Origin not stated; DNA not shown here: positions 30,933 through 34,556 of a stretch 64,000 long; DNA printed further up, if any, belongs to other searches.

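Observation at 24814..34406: Four paralogous cassettes: large T9SS cargo gene followed by a tiny acidic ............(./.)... peptide gene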

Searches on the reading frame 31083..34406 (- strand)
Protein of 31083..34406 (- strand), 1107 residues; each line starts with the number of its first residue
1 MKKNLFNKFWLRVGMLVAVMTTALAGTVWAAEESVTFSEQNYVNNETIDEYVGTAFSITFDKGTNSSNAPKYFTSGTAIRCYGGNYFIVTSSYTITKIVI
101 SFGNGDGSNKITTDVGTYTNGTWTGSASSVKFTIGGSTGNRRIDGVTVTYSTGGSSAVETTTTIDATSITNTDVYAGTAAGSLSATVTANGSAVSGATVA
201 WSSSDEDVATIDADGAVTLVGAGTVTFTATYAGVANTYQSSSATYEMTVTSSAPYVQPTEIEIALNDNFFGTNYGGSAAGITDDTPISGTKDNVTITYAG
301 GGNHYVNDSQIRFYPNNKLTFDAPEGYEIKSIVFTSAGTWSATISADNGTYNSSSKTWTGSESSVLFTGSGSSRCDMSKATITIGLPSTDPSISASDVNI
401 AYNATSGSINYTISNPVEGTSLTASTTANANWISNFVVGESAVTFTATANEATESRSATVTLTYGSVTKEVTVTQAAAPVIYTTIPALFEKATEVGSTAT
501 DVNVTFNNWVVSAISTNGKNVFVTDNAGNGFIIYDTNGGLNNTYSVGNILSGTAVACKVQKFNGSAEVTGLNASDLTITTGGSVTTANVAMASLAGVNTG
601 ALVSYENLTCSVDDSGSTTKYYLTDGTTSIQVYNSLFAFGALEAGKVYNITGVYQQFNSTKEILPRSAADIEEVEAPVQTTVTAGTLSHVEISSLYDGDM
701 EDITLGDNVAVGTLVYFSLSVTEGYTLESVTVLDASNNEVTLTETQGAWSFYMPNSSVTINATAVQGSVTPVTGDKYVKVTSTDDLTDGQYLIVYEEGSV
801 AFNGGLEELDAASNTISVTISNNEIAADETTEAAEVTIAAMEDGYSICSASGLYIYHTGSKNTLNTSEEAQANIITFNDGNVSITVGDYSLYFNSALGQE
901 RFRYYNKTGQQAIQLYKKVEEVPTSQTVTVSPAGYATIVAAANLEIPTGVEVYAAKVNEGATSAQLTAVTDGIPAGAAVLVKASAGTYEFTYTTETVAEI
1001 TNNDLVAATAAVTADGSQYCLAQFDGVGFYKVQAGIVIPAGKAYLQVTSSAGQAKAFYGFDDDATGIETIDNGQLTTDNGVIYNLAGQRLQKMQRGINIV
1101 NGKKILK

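Call 4: search_protein_families(library=pfam, proteins=[window:31083-34406:-], max_evalue=0.1)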
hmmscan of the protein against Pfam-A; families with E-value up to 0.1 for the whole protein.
window:31083-34406:- (1107 aa): 3 families
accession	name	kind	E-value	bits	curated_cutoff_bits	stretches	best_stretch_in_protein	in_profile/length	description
PF13004.13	BACON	-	3.7e-07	30.5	25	1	425-476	4-61/61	Putative binding domain, N-terminal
PF02368.24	Big_2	-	0.0068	16.8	22.8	1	175-230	14-67/79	Bacterial Ig-like domain (group 2)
PF03548.22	LolA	-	0.0092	16.2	23.6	0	694-742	98-146/165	Outer membrane lipoprotein carrier protein LolA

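Call 6: search_protein_families(library=ncbifam, proteins=[window:31083-34406:-], max_evalue=0.1)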
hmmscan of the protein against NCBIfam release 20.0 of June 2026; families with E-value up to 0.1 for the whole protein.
window:31083-34406:- (1107 aa): 0 families
